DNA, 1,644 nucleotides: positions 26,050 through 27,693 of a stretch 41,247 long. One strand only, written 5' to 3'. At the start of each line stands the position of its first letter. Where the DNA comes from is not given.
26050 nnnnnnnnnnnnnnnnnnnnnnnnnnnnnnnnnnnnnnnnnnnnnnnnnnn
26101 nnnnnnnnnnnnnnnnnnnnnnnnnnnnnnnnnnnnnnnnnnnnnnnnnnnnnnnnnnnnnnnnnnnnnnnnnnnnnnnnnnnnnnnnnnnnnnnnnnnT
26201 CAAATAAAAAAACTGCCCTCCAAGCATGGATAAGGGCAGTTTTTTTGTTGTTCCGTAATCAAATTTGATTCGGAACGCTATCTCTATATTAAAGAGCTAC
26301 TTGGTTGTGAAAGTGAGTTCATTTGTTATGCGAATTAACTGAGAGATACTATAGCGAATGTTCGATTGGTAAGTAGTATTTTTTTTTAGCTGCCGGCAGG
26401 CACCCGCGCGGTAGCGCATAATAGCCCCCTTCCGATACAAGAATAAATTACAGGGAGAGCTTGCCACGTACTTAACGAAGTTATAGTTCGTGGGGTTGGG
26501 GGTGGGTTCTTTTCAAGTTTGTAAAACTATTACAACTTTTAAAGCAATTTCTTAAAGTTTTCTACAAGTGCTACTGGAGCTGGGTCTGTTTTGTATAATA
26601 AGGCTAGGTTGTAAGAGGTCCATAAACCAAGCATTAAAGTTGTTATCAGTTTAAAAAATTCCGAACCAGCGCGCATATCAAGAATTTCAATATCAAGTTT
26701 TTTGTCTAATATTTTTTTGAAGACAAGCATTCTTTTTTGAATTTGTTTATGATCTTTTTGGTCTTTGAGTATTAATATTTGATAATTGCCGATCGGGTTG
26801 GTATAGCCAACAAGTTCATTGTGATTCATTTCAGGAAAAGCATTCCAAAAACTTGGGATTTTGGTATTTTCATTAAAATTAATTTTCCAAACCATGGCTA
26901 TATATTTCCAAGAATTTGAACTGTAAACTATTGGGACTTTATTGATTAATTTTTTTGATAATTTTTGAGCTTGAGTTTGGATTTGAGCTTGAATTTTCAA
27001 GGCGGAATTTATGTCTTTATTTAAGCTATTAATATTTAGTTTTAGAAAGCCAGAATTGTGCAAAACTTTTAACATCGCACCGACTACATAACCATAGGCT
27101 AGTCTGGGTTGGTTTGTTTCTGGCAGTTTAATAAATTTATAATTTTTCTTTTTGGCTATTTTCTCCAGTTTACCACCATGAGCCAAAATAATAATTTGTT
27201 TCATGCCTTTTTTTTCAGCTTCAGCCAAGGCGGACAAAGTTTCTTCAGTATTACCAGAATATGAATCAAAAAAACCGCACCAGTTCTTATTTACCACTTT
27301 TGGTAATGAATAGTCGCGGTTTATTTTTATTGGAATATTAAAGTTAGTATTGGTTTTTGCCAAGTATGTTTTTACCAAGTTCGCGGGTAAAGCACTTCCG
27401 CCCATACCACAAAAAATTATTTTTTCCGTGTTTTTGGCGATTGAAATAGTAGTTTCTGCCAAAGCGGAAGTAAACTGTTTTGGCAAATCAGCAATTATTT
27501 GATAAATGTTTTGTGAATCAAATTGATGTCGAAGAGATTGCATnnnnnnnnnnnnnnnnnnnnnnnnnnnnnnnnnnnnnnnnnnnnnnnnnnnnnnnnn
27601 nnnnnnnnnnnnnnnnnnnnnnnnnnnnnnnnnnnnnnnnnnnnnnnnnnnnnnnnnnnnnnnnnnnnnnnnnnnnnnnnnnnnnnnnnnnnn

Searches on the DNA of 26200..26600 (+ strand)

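Call 8: search_rna_families(source=window, start=26200, end=26600, threshold=evalue, max_evalue=10, show_alignments=3)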
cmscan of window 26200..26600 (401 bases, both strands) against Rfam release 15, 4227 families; matches with E-value up to 10: 9.
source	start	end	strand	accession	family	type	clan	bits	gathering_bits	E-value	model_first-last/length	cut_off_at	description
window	26203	26291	-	RF01859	Phe_leader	Cis-reg; leader;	-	22.9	55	0.14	1-125/125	no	Phenylalanine leader peptide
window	26202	26246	+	RF02083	OrzO-P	Gene; antitoxin;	-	21.7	60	0.33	42-76/76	no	OrzO-P RNA antitoxin family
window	26200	26252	+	RF02064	STnc370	Gene; sRNA;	-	19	54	7.1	31-71/71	5'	Enterobacterial sRNA STnc370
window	26200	26270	-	RF02064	STnc370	Gene; sRNA;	-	19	54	7.2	1-71/71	no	Enterobacterial sRNA STnc370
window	26505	26588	-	RF02106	DLEU2_2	Gene; lncRNA;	-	18.9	45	5.2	1-90/90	no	Deleted in lymphocytic leukemia 2 conserved region 2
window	26200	26257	+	RF04197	mir-9457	Gene; miRNA;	-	15.2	90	4.2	14-68/68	5'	mir-9457 microRNA precursor family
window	26200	26244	-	RF02469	Ms_IGR-7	Gene; sRNA;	-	13.8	45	3.4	1-82/118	3'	Actinobacteria sRNA Ms_IGR-7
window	26507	26576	-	RF03149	RAGATH-12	Gene; sRNA;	-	13.3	75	4.9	1-78/78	no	RAGATH-12 RNA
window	26200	26248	+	RF00106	RNAI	Gene; antisense;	-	12.8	47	8.2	66-102/102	5'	RNAI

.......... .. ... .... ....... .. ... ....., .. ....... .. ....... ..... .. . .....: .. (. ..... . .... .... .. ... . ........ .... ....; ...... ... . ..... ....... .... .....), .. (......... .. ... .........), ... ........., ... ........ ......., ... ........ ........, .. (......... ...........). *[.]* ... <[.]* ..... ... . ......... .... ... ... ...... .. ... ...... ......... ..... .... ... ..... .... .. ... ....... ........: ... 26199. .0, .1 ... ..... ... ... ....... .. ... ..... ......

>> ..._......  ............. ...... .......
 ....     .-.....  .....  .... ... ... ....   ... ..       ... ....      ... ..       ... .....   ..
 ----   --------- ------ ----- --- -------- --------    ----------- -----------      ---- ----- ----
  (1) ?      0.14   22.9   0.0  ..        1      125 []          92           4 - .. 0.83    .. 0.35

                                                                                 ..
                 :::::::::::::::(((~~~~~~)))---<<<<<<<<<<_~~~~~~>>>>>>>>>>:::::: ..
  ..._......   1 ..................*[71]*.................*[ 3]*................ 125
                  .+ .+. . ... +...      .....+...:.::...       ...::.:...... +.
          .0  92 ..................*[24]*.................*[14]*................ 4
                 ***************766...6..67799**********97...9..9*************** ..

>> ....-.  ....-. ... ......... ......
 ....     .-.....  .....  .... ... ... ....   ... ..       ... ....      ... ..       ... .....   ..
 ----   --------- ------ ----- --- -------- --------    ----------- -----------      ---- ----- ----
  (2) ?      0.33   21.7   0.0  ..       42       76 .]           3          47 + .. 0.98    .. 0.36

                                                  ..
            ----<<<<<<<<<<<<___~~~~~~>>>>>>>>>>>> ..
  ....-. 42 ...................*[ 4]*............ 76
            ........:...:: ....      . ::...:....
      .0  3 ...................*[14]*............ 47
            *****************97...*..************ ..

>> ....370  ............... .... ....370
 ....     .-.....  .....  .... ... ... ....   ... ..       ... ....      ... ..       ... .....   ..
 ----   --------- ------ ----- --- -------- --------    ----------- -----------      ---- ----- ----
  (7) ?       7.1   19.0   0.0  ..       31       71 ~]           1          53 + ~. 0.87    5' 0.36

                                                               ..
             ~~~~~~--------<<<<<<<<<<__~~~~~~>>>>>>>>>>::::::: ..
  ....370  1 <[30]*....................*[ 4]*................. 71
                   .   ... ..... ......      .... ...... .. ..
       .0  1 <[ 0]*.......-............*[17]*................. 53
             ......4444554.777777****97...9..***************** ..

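Call 47: search_dna_similar(query=window:26246-26515:+, collection=phages, mode=distant, max_evalue=1, max_rows=10)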
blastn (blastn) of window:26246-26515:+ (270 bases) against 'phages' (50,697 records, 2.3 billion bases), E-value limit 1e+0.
No match.

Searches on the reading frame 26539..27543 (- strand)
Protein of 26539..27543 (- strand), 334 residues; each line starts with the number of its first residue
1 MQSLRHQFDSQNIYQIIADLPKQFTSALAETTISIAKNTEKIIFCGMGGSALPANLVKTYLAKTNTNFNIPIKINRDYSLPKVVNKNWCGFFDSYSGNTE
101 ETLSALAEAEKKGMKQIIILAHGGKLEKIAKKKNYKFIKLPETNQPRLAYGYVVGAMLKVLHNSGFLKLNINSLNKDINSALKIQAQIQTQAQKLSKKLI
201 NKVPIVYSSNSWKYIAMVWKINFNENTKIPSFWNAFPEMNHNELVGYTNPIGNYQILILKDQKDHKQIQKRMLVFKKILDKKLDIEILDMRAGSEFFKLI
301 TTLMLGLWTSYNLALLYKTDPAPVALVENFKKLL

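Call 15: search_protein_families(library=pfam, proteins=[window:26539-27543:-], max_evalue=0.01)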
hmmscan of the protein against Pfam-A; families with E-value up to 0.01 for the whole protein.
window:26539-27543:- (334 aa): 2 families
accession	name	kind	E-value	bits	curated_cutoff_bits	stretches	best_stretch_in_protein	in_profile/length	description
PF10432.14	bact-PGI_C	-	1.4e-35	122.9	24.5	1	189-333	2-150/151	Bacterial phospho-glucose isomerase C-terminal SIS domain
PF01380.27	SIS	-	3.9e-06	27.1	25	1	39-142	5-107/131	SIS domain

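Call 92: find_encoding_contigs(protein=window:26539-27543:-, flank=3000, max_places=10)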
Protein window:26539-27543:- (334 aa): 2 contigs read that carry it; 2 places shown.
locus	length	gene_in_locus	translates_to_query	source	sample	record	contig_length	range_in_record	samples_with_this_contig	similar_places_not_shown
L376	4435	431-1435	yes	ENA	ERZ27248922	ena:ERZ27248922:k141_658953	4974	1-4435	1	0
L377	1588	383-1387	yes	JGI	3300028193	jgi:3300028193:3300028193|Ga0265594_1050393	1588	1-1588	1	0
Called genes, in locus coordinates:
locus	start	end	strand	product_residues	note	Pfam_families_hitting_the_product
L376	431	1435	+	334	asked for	PF01380:SIS (weak), PF10432:bact-PGI_C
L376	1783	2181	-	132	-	PF18895:T4SS_pilin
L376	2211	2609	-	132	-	PF18895:T4SS_pilin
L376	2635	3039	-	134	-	PF04956:TrbC (faint), PF18895:T4SS_pilin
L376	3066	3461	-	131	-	PF18895:T4SS_pilin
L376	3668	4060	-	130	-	PF18895:T4SS_pilin (faint)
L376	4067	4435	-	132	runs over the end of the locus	PF18895:T4SS_pilin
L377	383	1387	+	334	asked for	PF01380:SIS (weak), PF10432:bact-PGI_C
